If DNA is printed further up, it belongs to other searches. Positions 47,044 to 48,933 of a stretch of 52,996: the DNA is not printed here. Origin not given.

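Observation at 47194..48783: ABC transporter ATPase with a ~260-aa insertion at the SMC/Rad50 coiled-coil position, including a hydrophobic segment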

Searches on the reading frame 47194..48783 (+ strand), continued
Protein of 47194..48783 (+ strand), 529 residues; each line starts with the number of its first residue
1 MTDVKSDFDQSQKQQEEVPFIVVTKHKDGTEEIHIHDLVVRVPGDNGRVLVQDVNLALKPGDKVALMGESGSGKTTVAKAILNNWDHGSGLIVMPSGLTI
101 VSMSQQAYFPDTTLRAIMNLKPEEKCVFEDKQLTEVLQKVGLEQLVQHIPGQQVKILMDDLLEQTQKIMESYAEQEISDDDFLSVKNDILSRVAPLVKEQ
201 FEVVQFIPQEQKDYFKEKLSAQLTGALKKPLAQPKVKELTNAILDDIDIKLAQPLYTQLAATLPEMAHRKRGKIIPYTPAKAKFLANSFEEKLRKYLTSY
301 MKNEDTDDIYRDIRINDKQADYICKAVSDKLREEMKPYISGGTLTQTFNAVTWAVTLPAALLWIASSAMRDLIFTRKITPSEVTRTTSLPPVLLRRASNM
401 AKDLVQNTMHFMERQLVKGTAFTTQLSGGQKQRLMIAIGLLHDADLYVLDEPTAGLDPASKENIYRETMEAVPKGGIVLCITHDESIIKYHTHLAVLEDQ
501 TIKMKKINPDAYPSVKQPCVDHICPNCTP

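Call 8: find_related_loci(query=A1, collection=genome_contigs, flank=8000)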
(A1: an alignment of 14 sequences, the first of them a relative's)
Query A1 (529 aa) in genome_contigs; peptide patterns used: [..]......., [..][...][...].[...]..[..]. (x = any residue, [..] = any of these).
102 stretches matched a pattern; 15 encode a relative of the query (tblastn E <= 1e-3); 15 distinct loci.
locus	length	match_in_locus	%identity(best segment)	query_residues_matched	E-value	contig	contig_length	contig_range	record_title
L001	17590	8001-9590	46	16-527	7e-153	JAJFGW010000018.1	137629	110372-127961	MAG: Alphaproteobacteria bacterium isolate OFTM372 OFTM372_17, whole genome shotgun sequence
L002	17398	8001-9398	38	15-520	6e-113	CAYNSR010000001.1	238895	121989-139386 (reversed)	MAG TPA_asm: uncultured Micavibrio sp. isolate SRP329715_co2_148 genome assembly, contig: NODE_69_length_238895_cov_15.5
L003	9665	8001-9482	36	5-509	1e-105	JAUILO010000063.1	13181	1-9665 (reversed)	MAG: Alphaproteobacteria bacterium isolate Co_bin.48 NODE_26177_length_13181_cov_0.994408, whole genome shotgun sequence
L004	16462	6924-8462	36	22-507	2e-98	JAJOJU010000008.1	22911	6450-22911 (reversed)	MAG: Alphaproteobacteria bacterium isolate S7C1514 S7CNODE_210_length_22911_cov_5.767688, whole genome shotgun sequence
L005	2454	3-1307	38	33-507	1e-100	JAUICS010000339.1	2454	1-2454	MAG: Alphaproteobacteria bacterium isolate 7_bin.41 NODE_42113_length_2454_cov_0.811775, whole genome shotgun sequence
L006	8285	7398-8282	44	1-301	3e-81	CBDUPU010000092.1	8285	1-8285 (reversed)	MAG TPA_asm: uncultured Rhodospirillales bacterium isolate SRR22808126_concoct_9 genome assembly, contig: ERZ25043457.54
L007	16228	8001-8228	41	414-486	1e-9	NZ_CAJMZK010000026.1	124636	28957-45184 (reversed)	Paraburkholderia sp. J67 26, whole genome shotgun sequence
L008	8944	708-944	36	425-502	6e-9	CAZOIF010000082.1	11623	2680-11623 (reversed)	MAG TPA_asm: uncultured Eubacterium sp. isolate SRP199465_co1_332 genome assembly, contig: NODE_16058_length_11623_cov_1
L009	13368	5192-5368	34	426-484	2e-7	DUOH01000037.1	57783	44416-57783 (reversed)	MAG TPA_asm: Bacillota bacterium isolate AS08sgBPME_163 169023_AS08, whole genome shotgun sequence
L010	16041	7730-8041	29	395-502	8e-8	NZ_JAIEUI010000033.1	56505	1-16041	Paenibacillus piscarius strain P121 NODE_33_length_56505_cov_125.239909, whole genome shotgun sequence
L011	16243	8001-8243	32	423-502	6e-7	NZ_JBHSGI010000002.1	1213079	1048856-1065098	Seohaeicola nanhaiensis strain CGMCC 1.12759 platanus_K_17_124_2, whole genome shotgun sequence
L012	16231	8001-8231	36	424-499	1e-6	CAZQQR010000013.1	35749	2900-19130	MAG TPA_asm: uncultured Pirellulaceae bacterium isolate SRP268394_co1_88 genome assembly, contig: NODE_1947_length_35749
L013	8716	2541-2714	36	423-481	3e-5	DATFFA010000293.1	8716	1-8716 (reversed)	MAG TPA_asm: Variovorax sp. isolate SMAG_U8622 k141_582753, whole genome shotgun sequence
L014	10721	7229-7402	38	426-483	3e-5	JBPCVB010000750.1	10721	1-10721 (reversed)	MAG: Pirellulaceae bacterium isolate MAG_seacave_29 S1Ck127_5728085, whole genome shotgun sequence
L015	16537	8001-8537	40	47-482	5e-5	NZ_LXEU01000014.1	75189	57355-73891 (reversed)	Kluyvera georgiana ATCC 51603 Sequence00014, whole genome shotgun sequence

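Call 20: search_solved_structures(query=A1, max_evalue=1e-10, show_alignments=2)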
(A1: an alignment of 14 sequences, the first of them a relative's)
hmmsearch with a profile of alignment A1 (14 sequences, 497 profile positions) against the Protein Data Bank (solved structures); distinct sequences matched with E-value up to 1e-10: 509 (the best 60 are shown).
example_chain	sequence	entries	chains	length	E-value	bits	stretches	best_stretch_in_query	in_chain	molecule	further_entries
7qkr_A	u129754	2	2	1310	1.1e-41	146.7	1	395-472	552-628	Plasma membrane ATP-binding cassette transporter required for the export of a-factor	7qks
6ujp_A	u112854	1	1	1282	1.8e-41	146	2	394-473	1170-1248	ATP-dependent translocase ABCB1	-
6ujt_A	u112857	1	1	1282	1.8e-41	146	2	394-473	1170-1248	ATP-dependent translocase ABCB1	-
6ujw_A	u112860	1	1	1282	1.8e-41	146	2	394-473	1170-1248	ATP-dependent translocase ABCB1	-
6ujs_A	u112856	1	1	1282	1.8e-41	146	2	394-473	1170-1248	ATP-dependent translocase ABCB1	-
6ujr_A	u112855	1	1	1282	1.8e-41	146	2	394-473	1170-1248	ATP-dependent translocase ABCB1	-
4m1m_A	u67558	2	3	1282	1.8e-41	146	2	394-473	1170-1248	Multidrug resistance protein 1A | ATP-dependent translocase ABCB1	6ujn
4m2s_A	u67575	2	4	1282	1.8e-41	146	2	394-473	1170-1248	Multidrug resistance protein 1A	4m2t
6q81_A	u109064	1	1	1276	1.8e-41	146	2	394-473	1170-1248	P-glycoprotein (ABCB1)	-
5kpi_A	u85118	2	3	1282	1.8e-41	146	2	394-473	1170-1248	Multidrug resistance protein 1A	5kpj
4q9h_A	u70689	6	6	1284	1.8e-41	146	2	394-473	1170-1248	Multidrug resistance protein 1A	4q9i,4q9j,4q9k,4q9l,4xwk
4lsg_A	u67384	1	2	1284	1.8e-41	146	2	394-473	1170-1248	Multidrug resistance protein 1A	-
4ksb_A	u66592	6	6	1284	1.8e-41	146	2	394-473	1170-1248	Multidrug resistance protein 1A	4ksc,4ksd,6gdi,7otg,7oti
3g5u_A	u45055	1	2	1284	1.8e-41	146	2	394-473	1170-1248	Multidrug resistance protein 1a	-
3g60_A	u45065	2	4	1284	1.8e-41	146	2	394-473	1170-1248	Multidrug resistance protein 1a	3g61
6tqe_A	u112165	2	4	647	6.8e-31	111.1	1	25-148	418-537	ABC transporter ATP-binding protein/permease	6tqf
9wfg_A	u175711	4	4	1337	1.3e-29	106.8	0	33-148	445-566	ABC transporter D family member 1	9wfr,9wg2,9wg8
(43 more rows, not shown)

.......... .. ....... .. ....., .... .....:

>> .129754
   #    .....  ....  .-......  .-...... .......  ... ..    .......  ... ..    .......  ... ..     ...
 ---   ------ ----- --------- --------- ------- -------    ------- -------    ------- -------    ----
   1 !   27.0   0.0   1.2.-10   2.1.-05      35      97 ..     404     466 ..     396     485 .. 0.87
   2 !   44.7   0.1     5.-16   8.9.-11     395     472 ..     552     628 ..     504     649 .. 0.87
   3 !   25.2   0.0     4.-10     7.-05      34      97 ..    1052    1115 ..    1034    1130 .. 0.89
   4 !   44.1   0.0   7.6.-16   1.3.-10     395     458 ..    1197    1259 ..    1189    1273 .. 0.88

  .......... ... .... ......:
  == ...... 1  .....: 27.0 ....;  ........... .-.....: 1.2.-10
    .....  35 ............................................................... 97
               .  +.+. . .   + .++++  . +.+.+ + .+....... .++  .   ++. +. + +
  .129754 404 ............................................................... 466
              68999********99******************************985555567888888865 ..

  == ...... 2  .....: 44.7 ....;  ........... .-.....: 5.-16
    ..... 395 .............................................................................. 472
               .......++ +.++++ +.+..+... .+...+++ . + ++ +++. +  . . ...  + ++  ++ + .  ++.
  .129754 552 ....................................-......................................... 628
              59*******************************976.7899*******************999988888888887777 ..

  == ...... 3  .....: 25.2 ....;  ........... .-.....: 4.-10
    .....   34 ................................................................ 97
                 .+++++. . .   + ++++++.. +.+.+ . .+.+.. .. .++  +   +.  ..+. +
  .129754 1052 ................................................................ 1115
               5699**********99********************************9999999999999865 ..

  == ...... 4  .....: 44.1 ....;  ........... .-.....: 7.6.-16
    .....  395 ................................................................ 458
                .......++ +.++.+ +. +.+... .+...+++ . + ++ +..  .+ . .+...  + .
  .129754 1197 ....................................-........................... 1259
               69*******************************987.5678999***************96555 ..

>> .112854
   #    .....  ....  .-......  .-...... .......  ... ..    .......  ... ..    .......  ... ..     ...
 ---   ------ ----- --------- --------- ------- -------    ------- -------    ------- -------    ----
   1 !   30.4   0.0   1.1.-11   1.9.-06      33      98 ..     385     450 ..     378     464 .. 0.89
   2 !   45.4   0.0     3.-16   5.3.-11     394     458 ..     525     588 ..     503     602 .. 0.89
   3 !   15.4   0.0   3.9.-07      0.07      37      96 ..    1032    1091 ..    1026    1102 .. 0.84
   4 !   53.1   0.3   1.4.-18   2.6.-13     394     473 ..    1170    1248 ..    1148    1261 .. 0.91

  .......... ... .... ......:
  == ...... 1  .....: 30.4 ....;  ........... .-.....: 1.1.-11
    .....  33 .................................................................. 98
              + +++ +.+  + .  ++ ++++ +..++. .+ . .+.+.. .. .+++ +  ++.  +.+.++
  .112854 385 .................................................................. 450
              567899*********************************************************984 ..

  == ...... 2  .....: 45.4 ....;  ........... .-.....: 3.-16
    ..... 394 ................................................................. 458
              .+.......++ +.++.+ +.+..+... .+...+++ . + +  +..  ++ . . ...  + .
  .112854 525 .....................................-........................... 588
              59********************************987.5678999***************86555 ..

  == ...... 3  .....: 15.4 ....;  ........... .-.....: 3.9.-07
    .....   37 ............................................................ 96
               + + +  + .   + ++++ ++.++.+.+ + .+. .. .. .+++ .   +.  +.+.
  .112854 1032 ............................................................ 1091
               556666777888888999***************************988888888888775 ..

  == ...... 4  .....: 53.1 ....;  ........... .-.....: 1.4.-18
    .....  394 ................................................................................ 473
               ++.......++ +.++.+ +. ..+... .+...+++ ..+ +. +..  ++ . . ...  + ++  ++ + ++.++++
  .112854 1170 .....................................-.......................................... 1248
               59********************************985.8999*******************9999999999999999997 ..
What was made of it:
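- Closest known: Rv1819c. Same: The N-terminal NBD half matches Rv1819c 6tqe among the best single-NBD PDB hits with the family profile (call 20).
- Closest known: Peroxisomal ABCD1-3 / PXA half-transporters. Same: ABCD1 (9wfg) is among the family-profile PDB hits (call 20).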

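Call 23: predict_structure(alignment_id=A1)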
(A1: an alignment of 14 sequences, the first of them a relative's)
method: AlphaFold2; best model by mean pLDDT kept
length: 529 residues; sequences in the alignment: 14
mean_pLDDT: 80.2   pTM: 0.67
mean pLDDT of the five models: 80.2, 79.1, 74.5, 72.2, 71.6
residues with pLDDT >= 90: 161; 70-90: 266; 50-70: 53; < 50: 49
segments of 3 or more residues with pLDDT < 50: 1-17, 374-379, 381-388, 515-529
pLDDT, mean of each block of 10 residues (from residue 1): 37 48 84 91 79 91 92 87 86 88 82 83 63 88 84 85 90 78 89 90 87 92 82 87 93 92 87 69 90 94 83 88 94 83 53 57 65 47 45 87 90 83 85 89 90 85 89 92 90 92 84 47 38
secondary structure, 60 per line:
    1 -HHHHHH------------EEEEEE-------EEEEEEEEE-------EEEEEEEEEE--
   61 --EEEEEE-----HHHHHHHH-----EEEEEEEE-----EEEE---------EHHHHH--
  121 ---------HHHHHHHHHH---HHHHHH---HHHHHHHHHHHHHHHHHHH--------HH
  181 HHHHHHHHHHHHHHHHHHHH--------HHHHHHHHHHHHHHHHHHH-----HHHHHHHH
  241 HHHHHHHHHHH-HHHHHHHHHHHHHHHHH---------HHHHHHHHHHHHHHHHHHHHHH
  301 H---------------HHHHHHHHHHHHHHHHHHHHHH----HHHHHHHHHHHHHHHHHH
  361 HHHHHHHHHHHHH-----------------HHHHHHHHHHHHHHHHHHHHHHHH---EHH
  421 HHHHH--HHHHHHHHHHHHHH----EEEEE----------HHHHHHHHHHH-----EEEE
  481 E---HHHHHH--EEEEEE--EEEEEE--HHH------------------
elements in order: H2-7 E20-25 E33-41 E49-58 E63-68 H74-81 E87-94 E100-103 H114-118 H130-139 H143-148 H152-170 H179-200 H209-227 H233-251 H253-269 H279-301 H317-338 H343-373 H391-414 H419-425 H428-441 E446-450 H461-471 E477-481 H485-490 E493-498 E501-506
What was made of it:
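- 48100..48141 (+): Most conserved element of the insert: acidic loop N303-E-D-T-D-D...R311.IR.N316, between helices 279-301 and 317-338. Candidate functional or contact site. Non-helical but confidently modelled (pLDDT blocks 83-88, call 23).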

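Call 24: find_encoding_contigs(protein=P0001, flank=3000, max_places=2)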
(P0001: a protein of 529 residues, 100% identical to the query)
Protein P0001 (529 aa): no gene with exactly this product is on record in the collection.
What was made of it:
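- Tried and rejected: find_encoding_contigs for the window protein itself: not on record (call 24).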

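Call 47: fold_search(model_id=the predicted structure, library=pdb)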
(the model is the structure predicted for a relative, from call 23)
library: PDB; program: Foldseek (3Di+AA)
matches with E <= 10: 1534; with E <= 0.001: 753
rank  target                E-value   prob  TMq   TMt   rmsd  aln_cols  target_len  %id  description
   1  8v81                  3.7e-08  1.00  0.20  0.10  25.7       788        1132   10  Phosphorylated, ATP-bound, inhibitor 172-bound E1371Q human cystic fibrosis transmembrane conductance regulator (released 2024-07-17)
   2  4fin_B                5.0e-08  1.00  0.15  0.15  40.9       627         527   13  Crystal Structure of EttA (formerly YjjK) - an E. coli ABC-type ATPase (released 2013-07-03)
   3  7mu0_A                5.2e-08  1.00  0.16  0.15  42.2       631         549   13  MtbEttA in the ADP bound state (released 2022-02-02)
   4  8fzq                  7.3e-08  1.00  0.19  0.09  32.8       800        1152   10  Dehosphorylated, ATP-bound human cystic fibrosis transmembrane conductance regulator (CFTR) (released 2023-03-29)
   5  4fin_A                8.5e-08  1.00  0.15  0.15  41.1       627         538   12  Crystal Structure of EttA (formerly YjjK) - an E. coli ABC-type ATPase (released 2013-07-03)
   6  8buu_9                1.0e-07  1.00  0.17  0.16  39.1       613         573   13  ARE-ABCF VmlR2 bound to a 70S ribosome (released 2023-04-05)
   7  8i4a                  1.1e-07  1.00  0.20  0.09  29.8       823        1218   11  Cryo-EM structure of dipyridamole-bound ABCC4 (released 2023-05-24)
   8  4m2s_B                1.2e-07  1.00  0.19  0.09  32.9       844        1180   11  Corrected Structure of Mouse P-glycoprotein bound to QZ59-RRR (released 2013-11-13)
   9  8pmj                  1.3e-07  1.00  0.20  0.10  26.2       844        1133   12  Vanadate-trapped BSEP in nanodiscs (released 2023-11-29)
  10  8iz7                  1.4e-07  1.00  0.19  0.09  32.7       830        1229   12  cryo-EM structure of sulindac-bound hMRP4 (released 2024-04-10)
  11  5uak_A                1.5e-07  1.00  0.17  0.08  29.4       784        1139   11  Dephosphorylated, ATP-free human cystic fibrosis transmembrane conductance regulator (CFTR) (released 2017-01-18)
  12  7p7q_0                1.9e-07  1.00  0.15  0.15  38.6       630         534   11  E. faecalis 70S ribosome bound by PoxtA-EQ2, high-resolution combined volume (released 2022-02-23)
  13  7mu0_B                2.1e-07  1.00  0.15  0.15  42.6       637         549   13  MtbEttA in the ADP bound state (released 2022-02-02)
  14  9jc0                  2.6e-07  1.00  0.20  0.08  37.3       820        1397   12  Multidrug resistance-associated protein 2 in complex with MK-571 and ATP (released 2026-04-01)
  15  8zbt                  3.0e-07  1.00  0.19  0.10  30.7       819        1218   12  Cryo-EM structure of nanodisc-reconstituted human MRP4 withE1202Q mutation (in complex with 5-Fluorouracil) (released 2025-04-09)
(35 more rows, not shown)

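Call 54: search_protein_families(library=pfam, proteins=[L002:2616-6083:+, L001:3637-4974:-, L001:4979-5944:-, L001:9611-10330:-, L001:1926-3659:+], max_evalue=0.00001)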
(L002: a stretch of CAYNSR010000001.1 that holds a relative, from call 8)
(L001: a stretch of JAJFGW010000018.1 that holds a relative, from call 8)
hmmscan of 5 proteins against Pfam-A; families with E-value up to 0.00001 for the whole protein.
L002:2616-6083:+ (1155 aa): 2 families
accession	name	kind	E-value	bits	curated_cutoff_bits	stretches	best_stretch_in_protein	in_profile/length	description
PF20169.3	DUF6537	-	7.6e-71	238.6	27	1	947-1137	1-200/203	Family of unknown function (DUF6537)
PF01558.24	POR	-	3.2e-17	63.7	27.4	1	731-918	1-172/173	Pyruvate ferredoxin/flavodoxin oxidoreductase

L001:3637-4974:- (445 aa): 1 family
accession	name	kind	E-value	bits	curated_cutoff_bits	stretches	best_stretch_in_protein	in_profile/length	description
PF07396.17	Porin_O_P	-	1.1e-81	275.3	20.9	1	97-445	5-370/370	Phosphate-selective porin O and P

L001:4979-5944:- (321 aa): 0 families

L001:9611-10330:- (239 aa): 0 families

L001:1926-3659:+ (577 aa): 1 family
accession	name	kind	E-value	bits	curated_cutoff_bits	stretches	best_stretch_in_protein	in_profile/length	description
PF00128.31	Alpha-amylase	-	2.4e-107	360.4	22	1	24-491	1-446/446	Alpha amylase, catalytic domain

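Call 56: search_protein_families(library=padloc, proteins=[window:47194-48780:+], max_evalue=0.01)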
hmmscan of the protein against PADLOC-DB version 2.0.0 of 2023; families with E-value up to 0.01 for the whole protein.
window:47194-48780:+ (529 aa): 8 families
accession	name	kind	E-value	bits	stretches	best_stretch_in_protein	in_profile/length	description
PDLC04135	mad3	-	3.6e-28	97.2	2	422-500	260-340/374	mads_3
PDLC04140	mad8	-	1.4e-10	39.2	1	46-484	12-233/314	mads_8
PDLC02980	AriA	-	1.9e-08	32.6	1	383-488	220-303/304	-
PDLC02914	ATPase-Toprim_I-B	-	1.7e-05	22.2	0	54-134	18-79/443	-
PDLC02335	AbiLi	-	0.0019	15.3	0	64-500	79-247/326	AbiLi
PDLC04033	PD-T4-4_A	-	0.0086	13.3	0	442-508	324-390/460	-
PDLC04213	HEC-02A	-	0.009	13.6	0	435-492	223-280/337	-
PDLC03878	NsnB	-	0.0091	13.8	0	424-507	215-298/345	-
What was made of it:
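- On Defence ABC ATPases (GajA, PtuA, AriA / OLD-type): PADLOC hits (mad3, mad8, AriA) cover only the generic core halves (call 56).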
